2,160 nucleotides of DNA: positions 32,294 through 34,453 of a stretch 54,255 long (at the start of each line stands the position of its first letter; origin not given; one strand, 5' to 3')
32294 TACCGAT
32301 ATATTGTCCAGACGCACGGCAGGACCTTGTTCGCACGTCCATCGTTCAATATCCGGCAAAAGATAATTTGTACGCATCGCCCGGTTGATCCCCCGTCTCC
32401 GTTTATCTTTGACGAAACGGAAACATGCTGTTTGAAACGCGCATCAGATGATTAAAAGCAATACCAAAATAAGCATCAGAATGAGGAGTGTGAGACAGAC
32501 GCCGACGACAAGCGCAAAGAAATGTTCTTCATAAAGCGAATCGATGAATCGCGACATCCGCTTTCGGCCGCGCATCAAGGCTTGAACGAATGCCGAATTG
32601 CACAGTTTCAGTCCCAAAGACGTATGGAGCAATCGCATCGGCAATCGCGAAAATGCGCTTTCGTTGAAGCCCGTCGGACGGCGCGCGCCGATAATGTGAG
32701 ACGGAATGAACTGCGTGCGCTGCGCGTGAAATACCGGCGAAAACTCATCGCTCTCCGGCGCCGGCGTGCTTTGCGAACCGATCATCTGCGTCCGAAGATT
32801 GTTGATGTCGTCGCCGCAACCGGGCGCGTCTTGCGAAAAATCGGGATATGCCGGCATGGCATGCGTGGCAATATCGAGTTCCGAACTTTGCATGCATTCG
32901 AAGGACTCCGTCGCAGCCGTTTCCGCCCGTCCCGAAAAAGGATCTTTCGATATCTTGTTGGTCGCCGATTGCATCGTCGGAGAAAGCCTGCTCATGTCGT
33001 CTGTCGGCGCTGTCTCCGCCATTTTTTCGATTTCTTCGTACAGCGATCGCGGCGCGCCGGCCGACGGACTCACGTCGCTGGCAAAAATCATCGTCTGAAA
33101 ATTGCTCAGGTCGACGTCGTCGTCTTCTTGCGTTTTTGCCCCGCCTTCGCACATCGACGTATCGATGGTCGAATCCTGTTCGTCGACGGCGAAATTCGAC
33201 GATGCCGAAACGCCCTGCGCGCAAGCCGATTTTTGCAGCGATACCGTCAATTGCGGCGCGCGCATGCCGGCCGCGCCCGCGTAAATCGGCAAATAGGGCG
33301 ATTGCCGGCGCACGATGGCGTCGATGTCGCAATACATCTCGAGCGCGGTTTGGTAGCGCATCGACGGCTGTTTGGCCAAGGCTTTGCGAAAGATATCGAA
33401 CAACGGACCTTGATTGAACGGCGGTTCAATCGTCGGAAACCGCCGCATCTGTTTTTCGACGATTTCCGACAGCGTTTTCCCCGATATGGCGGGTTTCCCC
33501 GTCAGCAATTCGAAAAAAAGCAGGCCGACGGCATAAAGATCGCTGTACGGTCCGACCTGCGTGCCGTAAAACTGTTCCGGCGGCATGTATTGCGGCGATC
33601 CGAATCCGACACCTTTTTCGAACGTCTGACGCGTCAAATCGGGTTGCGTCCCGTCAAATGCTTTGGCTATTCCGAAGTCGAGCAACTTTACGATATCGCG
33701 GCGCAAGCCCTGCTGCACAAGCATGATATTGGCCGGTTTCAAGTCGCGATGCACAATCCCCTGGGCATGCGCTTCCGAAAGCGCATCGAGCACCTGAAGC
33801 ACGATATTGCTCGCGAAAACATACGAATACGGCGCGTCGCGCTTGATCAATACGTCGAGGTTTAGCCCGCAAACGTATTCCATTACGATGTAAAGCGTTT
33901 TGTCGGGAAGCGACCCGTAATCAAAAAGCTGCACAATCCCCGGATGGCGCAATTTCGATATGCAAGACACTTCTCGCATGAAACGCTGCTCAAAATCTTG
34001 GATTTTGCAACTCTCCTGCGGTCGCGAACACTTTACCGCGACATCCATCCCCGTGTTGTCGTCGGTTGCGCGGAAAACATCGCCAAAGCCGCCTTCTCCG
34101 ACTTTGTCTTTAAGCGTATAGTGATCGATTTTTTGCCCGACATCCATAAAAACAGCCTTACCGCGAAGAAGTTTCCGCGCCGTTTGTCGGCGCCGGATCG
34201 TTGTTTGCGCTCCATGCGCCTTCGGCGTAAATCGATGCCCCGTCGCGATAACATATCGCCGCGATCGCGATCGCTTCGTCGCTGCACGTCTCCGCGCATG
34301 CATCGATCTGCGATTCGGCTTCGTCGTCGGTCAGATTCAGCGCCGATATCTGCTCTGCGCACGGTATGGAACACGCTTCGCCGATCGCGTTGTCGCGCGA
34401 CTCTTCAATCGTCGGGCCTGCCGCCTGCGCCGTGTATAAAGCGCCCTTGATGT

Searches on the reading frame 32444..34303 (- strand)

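Call 6: search_protein_families(library=pfam, proteins=[window:32444-34303:-], max_evalue=0.001)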
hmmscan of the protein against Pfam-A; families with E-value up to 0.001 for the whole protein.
window:32444-34303:- (619 aa): 3 families
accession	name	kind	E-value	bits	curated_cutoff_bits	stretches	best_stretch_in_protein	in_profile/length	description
PF00069.31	Pkinase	-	2.9e-48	165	31.7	1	62-290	1-214/263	Protein kinase domain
PF07714.23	PK_Tyr_Ser-Thr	-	4.4e-31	108.6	23.1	1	63-317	2-249/258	Protein tyrosine and serine/threonine kinase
PF03109.22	ABC1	-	3.2e-07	30.2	22.9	1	137-220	143-221/244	ABC1 atypical kinase-like domain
